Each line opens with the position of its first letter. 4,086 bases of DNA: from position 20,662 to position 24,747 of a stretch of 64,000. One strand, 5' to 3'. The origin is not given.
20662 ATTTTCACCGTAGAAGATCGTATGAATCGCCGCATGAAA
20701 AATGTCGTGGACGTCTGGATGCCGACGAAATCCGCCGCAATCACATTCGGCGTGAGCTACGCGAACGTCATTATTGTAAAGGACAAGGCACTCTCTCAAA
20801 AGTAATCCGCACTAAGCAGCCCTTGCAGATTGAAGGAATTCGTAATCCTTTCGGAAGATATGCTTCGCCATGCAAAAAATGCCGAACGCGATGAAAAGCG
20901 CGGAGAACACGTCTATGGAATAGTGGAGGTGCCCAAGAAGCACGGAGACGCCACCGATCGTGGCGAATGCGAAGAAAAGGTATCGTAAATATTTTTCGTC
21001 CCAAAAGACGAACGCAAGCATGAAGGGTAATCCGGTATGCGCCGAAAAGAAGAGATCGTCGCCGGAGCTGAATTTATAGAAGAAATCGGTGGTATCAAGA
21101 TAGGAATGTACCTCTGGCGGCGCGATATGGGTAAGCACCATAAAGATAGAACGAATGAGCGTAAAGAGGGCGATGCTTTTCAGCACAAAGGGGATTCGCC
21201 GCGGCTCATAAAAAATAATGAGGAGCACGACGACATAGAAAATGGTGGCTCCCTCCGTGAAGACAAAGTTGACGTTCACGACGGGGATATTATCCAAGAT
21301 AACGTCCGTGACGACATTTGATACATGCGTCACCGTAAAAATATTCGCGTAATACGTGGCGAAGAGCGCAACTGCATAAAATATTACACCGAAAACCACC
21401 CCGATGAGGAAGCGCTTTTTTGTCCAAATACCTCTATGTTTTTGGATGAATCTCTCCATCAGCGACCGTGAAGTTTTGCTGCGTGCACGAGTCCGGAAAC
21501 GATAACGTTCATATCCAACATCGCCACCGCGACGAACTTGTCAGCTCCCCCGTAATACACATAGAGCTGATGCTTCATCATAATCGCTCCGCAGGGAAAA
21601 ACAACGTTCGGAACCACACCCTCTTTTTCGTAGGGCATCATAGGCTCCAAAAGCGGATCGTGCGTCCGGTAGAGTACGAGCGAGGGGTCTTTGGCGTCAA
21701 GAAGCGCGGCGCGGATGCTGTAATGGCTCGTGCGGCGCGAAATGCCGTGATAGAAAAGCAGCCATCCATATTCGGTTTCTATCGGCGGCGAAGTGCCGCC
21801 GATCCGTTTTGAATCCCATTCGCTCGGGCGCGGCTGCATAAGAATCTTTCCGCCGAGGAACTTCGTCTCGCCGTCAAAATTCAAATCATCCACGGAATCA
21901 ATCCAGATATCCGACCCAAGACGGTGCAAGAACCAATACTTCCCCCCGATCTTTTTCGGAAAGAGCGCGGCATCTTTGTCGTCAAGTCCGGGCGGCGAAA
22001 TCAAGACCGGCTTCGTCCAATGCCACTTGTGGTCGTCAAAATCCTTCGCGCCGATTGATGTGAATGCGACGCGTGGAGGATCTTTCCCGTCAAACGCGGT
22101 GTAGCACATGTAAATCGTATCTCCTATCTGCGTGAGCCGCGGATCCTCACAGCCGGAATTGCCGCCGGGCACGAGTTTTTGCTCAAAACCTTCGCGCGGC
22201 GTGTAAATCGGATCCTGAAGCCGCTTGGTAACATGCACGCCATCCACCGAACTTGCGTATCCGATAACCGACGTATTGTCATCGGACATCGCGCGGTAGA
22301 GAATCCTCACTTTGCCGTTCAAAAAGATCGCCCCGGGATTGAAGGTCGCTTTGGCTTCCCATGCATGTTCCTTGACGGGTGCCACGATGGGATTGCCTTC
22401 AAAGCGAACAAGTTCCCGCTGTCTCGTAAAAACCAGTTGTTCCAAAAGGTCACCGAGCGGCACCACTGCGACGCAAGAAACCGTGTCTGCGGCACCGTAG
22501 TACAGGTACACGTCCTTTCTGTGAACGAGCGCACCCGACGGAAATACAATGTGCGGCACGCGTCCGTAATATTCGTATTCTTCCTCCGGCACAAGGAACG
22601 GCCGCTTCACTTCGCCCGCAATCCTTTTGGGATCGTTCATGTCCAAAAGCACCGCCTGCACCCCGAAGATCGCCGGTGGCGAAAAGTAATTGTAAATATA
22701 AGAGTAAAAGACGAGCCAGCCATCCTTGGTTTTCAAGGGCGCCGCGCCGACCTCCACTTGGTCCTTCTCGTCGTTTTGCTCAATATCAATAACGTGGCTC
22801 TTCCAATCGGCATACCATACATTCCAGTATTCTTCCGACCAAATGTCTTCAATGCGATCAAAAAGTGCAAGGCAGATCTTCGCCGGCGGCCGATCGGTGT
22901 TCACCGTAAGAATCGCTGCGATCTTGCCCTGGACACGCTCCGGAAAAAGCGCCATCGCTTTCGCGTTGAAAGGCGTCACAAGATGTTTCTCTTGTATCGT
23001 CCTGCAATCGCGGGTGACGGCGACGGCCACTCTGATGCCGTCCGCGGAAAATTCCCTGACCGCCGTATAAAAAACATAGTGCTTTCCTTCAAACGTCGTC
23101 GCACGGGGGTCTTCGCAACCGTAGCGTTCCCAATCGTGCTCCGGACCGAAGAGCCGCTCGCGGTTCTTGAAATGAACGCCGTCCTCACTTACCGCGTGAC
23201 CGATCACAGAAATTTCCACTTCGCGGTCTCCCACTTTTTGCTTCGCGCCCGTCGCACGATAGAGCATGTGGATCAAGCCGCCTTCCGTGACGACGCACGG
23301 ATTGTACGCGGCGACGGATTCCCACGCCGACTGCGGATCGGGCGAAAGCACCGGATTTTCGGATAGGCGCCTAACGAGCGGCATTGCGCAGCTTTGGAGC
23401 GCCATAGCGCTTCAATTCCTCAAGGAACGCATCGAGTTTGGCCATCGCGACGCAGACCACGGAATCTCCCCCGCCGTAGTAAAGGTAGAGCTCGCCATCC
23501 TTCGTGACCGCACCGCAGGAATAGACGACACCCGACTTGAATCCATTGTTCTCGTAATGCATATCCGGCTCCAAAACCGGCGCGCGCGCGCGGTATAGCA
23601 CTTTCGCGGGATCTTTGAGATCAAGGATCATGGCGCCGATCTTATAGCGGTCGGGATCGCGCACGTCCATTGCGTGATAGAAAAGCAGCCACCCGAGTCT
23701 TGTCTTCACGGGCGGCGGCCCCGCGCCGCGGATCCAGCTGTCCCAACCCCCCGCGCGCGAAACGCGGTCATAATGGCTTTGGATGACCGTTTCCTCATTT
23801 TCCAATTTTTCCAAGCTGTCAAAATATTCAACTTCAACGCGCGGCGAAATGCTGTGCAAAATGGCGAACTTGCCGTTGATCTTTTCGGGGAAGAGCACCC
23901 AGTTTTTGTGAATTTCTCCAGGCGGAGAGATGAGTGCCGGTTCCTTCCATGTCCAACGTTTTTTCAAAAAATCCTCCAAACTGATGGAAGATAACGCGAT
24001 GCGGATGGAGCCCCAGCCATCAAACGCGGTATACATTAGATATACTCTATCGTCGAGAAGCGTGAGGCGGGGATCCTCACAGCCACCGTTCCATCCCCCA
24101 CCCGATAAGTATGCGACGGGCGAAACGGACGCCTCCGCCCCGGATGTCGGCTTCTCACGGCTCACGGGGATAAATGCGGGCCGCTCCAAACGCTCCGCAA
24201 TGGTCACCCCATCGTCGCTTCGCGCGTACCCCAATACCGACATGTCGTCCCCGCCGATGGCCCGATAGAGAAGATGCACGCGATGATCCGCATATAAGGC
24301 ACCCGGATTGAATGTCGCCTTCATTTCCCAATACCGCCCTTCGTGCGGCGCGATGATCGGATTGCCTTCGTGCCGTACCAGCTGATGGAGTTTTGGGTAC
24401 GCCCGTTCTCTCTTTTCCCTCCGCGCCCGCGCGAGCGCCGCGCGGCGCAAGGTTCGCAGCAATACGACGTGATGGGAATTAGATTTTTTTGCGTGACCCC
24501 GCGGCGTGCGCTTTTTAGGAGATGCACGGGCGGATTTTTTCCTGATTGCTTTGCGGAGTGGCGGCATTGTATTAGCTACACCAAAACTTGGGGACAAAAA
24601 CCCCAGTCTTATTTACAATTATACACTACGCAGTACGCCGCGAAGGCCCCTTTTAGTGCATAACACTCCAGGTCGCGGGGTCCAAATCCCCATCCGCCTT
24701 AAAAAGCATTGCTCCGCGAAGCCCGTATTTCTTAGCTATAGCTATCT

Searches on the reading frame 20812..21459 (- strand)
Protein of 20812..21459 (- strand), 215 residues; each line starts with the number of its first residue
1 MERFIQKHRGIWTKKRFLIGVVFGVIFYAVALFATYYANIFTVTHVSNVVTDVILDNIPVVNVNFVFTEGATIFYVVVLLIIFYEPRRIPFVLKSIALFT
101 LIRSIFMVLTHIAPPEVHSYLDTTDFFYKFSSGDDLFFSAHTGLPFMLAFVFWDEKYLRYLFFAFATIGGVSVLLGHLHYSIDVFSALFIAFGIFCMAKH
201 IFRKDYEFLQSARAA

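Call 68: search_protein_families(library=pfam, proteins=[window:20812-21459:-], max_evalue=0.001)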
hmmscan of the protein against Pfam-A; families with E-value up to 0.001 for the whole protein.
window:20812-21459:- (215 aa): 1 family
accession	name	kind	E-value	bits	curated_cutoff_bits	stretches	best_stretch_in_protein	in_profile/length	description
PF14360.12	PAP2_C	-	3.2e-07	31.3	27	1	135-200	4-73/74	PAP2 superfamily C-terminal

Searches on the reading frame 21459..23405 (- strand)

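Call 68: search_protein_families(library=pfam, proteins=[window:21459-23405:-], max_evalue=0.001)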
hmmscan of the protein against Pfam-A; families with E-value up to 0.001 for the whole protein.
window:21459-23405:- (648 aa): 2 families
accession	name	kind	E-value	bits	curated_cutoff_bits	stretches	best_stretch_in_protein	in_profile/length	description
PF04041.19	Glyco_hydro_130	-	2.8e-93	312.8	26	2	350-635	31-314/320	beta-1,4-mannooligosaccharide phosphorylase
PF00251.26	Glyco_hydro_32N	-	0.00049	20.2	22.1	0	69-118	41-90/307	Glycosyl hydrolases family 32 N-terminal domain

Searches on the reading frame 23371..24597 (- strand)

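Call 86: search_protein_families(library=pfam, proteins=[window:23371-24597:-], max_evalue=0.00001)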
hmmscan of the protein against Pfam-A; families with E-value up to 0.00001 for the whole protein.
window:23371-24597:- (408 aa): 1 family
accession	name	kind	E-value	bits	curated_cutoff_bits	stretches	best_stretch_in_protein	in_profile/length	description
PF04041.19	Glyco_hydro_130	-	3.4e-36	125.3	26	1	91-394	31-317/320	beta-1,4-mannooligosaccharide phosphorylase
